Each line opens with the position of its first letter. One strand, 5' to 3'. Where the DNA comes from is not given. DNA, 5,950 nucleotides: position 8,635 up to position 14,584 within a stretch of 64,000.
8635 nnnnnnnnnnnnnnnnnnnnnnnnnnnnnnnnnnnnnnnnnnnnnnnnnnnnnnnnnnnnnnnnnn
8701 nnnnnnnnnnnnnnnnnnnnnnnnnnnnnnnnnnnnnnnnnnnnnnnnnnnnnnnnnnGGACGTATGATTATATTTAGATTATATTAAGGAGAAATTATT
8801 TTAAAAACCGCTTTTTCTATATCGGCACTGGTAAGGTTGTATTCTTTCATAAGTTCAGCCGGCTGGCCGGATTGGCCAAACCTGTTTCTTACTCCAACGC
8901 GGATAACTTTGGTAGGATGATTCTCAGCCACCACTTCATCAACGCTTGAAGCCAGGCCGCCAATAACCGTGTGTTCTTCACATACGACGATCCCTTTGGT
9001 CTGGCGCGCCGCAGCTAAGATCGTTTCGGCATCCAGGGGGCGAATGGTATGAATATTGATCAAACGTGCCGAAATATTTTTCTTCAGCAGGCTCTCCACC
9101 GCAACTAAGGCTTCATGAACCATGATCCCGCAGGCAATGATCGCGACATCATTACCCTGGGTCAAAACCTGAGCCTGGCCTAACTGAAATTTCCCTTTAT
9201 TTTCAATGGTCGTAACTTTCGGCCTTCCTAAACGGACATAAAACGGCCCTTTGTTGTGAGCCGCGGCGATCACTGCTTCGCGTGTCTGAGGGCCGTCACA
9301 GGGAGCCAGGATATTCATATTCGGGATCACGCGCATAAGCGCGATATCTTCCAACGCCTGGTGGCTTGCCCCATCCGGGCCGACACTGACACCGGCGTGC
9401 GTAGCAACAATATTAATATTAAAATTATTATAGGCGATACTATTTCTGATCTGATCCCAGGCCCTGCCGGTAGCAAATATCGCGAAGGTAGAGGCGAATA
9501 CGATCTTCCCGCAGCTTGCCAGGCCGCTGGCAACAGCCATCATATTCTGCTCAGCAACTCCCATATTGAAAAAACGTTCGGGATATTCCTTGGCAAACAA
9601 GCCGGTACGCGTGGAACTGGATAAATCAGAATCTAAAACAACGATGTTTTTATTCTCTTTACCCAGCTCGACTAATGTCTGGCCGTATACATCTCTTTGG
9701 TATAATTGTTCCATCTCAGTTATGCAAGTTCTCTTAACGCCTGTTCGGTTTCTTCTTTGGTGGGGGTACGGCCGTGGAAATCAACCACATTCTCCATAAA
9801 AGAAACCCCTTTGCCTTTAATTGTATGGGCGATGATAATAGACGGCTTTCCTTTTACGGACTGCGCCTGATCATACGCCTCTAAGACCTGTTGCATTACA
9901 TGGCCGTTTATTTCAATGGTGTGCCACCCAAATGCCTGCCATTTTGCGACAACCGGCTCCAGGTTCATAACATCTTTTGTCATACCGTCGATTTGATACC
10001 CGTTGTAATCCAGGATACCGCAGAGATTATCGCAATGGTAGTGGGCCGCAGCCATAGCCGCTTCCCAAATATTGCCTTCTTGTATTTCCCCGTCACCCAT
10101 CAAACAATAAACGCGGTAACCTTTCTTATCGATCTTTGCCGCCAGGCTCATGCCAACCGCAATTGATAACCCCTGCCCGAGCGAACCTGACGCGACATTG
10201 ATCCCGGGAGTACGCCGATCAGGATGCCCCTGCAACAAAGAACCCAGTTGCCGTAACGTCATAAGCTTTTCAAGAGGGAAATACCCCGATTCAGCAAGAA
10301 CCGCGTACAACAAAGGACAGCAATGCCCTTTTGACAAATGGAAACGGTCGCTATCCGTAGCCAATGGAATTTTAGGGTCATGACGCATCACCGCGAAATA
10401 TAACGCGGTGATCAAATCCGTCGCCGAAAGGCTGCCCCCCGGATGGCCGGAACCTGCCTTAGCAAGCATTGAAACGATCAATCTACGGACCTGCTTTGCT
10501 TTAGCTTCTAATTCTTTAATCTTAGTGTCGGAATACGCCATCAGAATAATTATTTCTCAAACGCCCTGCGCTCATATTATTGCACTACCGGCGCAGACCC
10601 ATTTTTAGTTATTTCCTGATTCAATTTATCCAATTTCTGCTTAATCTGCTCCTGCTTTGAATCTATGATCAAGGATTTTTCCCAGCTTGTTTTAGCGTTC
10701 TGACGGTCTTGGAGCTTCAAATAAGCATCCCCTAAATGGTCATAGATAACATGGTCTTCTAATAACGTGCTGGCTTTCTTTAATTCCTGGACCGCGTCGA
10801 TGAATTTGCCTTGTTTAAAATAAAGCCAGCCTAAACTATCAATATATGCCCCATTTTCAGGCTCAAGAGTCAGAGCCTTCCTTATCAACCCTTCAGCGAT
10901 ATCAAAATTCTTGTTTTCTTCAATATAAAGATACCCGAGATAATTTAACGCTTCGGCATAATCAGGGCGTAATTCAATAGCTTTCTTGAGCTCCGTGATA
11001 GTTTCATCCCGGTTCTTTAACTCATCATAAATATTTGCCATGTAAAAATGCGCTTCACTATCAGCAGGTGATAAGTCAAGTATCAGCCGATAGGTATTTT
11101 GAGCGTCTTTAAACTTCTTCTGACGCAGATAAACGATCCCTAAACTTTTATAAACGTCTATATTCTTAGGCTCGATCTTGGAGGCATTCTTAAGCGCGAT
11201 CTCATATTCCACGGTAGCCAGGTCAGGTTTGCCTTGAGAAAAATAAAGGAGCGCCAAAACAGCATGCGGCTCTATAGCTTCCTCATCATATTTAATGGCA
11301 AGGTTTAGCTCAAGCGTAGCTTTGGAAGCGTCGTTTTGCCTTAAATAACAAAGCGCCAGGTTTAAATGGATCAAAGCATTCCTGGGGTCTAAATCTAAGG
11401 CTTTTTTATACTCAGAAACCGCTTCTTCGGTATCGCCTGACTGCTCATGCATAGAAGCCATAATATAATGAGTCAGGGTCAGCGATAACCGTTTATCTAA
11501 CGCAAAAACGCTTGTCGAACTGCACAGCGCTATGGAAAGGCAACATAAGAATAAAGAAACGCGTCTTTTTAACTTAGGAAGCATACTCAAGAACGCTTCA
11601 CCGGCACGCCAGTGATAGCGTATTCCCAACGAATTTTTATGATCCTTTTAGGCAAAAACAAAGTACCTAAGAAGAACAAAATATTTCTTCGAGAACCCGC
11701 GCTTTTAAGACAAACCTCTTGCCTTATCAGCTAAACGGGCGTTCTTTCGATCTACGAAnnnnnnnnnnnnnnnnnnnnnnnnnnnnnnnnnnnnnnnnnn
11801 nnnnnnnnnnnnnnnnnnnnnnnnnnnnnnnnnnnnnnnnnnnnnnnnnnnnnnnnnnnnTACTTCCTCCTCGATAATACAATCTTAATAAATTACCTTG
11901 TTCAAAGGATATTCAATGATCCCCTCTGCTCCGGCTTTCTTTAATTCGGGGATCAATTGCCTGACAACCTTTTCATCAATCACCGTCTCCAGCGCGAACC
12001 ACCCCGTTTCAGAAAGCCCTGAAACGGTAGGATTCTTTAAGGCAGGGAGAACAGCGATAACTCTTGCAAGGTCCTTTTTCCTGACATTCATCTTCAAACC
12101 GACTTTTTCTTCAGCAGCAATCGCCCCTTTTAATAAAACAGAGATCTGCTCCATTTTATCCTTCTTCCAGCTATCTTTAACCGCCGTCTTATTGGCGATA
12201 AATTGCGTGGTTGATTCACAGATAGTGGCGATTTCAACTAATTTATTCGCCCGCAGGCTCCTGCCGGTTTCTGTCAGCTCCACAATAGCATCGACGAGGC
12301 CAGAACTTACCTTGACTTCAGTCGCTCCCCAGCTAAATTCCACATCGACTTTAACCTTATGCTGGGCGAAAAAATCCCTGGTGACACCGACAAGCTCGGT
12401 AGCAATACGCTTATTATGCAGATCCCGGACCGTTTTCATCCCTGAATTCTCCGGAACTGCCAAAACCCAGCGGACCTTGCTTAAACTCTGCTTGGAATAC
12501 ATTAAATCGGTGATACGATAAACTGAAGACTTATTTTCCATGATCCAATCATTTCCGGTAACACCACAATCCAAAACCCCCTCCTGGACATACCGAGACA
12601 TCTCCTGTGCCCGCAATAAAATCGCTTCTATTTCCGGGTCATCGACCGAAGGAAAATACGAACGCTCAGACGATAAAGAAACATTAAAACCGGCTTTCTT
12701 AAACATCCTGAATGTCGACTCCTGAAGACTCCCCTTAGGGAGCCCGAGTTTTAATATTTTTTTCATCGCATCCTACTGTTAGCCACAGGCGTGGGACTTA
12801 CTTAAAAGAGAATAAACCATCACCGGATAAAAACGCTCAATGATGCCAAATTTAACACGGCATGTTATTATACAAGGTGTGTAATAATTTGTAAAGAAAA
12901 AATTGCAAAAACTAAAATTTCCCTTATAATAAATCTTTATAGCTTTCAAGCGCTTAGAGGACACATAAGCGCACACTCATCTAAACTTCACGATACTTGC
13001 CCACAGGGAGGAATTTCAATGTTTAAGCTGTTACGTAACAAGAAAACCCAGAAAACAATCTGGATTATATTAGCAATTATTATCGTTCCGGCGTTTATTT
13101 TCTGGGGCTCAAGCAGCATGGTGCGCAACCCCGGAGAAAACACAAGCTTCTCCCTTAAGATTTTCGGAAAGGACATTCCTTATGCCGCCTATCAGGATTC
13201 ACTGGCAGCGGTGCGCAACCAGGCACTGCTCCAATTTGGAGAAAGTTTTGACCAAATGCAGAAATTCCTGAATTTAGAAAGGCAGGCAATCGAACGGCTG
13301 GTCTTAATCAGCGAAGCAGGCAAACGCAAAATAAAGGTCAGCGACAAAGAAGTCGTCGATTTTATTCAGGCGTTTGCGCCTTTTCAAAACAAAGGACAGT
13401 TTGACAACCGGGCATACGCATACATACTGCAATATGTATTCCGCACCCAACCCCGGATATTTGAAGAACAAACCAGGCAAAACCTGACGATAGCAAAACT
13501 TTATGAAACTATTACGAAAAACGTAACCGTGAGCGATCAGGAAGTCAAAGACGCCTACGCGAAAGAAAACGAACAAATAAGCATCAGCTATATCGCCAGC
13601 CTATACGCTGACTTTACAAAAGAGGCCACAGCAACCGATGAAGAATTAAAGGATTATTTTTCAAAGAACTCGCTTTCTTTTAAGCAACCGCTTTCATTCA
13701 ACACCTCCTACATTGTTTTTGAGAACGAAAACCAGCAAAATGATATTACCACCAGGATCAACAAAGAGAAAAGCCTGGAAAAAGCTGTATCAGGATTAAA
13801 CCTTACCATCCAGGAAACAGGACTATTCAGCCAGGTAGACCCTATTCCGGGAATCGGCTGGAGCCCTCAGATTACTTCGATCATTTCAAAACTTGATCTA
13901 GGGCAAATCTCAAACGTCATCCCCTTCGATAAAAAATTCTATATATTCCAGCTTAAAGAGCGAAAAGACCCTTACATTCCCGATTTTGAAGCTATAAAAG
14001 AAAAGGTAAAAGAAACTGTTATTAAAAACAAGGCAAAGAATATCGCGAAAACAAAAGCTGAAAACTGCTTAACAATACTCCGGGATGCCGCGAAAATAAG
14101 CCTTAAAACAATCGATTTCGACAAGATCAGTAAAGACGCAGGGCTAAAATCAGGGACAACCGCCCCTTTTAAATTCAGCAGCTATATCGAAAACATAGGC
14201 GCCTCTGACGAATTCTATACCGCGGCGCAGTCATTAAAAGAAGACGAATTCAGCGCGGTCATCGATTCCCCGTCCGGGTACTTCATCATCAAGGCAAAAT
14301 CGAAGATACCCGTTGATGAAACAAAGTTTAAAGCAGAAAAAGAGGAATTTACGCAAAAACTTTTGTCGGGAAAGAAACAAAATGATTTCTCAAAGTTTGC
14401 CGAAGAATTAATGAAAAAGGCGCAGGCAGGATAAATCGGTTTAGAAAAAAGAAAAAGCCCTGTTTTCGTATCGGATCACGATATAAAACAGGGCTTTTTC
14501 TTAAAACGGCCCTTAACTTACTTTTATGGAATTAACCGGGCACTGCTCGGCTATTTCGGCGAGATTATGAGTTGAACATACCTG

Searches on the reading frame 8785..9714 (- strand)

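Call 79: search_protein_families(library=pfam, proteins=[window:8785-9714:-], max_evalue=0.00001)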
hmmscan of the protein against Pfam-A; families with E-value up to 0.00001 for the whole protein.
window:8785-9714:- (309 aa): 3 families
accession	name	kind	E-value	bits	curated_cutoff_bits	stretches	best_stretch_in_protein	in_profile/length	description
PF02779.29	Transket_pyr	-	1.2e-44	152.5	27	1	7-167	6-172/174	Transketolase, pyrimidine binding domain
PF02780.25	Transketolase_C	-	1.4e-30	106.2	25.9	1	179-299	1-124/124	Transketolase, C-terminal domain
PF17147.9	PFOR_II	-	1.1e-08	35.8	27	1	189-279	2-92/102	Pyruvate:ferredoxin oxidoreductase core domain II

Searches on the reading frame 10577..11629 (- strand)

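Call 79: search_protein_families(library=pfam, proteins=[window:10577-11629:-], max_evalue=0.00001)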
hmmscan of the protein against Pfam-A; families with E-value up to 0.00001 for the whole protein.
window:10577-11629:- (350 aa): 19 families
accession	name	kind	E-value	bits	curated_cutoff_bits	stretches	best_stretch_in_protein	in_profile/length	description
PF07719.23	TPR_2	-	4.7e-35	117.2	27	0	54-84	4-34/34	Tetratricopeptide repeat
PF00515.34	TPR_1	-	1.1e-29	101.4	27.8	0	192-224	2-34/34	Tetratricopeptide repeat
PF13414.12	TPR_11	-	1.5e-29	101.8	26.8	2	63-98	6-41/42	TPR repeat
PF13431.12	TPR_17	-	4.4e-26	89.4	24.4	1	74-104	2-32/34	Tetratricopeptide repeat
PF13181.12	TPR_8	-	8.6e-25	85.2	25.7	0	54-84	4-34/34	Tetratricopeptide repeat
PF14559.12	TPR_19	-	3.6e-23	82.1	25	1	63-128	3-68/68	Tetratricopeptide repeat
PF13428.12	TPR_14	-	1.3e-21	75.3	23.5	0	55-92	5-42/44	Tetratricopeptide repeat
PF13424.12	TPR_12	-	3.3e-21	75.7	30.1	0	125-186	9-74/77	Tetratricopeptide repeat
PF13432.12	TPR_16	-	7.2e-21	74.7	32.7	1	62-108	8-53/65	Tetratricopeptide repeat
PF23914.1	TPR_CcmH_CycH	-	3.8e-18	66.2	42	0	184-291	43-152/158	Cytochrome c-type biogenesis protein H TPR domain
PF13174.12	TPR_6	-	8.9e-15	54.7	26.3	0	192-223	1-32/33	Tetratricopeptide repeat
PF25063.1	ARM_TT21_C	-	1e-10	42.3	35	0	51-225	21-198/209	Tetratricopeptide repeat protein 21 C-terminal ARM domain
PF12895.13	ANAPC3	-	1.7e-10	41.5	27.2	0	239-310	2-73/82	Anaphase-promoting complex, cyclosome, subunit 3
PF13176.12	TPR_7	-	8.8e-10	38.3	27.9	0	54-84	2-34/36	Tetratricopeptide repeat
PF13429.12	TPR_15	-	1.9e-09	37.8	26.2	0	55-106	150-203/280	Tetratricopeptide repeat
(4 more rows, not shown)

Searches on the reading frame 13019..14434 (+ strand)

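Call 79: search_protein_families(library=pfam, proteins=[window:13019-14434:+], max_evalue=0.00001)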
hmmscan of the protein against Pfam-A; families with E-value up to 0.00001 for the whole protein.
window:13019-14434:+ (471 aa): 3 families
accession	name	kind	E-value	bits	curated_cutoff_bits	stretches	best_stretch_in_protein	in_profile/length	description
PF13624.11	SurA_N_3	-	1.3e-25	90.6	27.2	1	1-161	1-161/162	SurA-like N-terminal domain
PF13145.12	Rotamase_2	-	4.5e-20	73.1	27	1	206-328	2-121/121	PPIC-type PPIASE domain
PF13623.11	SurA_N_2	-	1.4e-18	67.6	28.5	1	8-134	6-142/145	SurA-like N-terminal domain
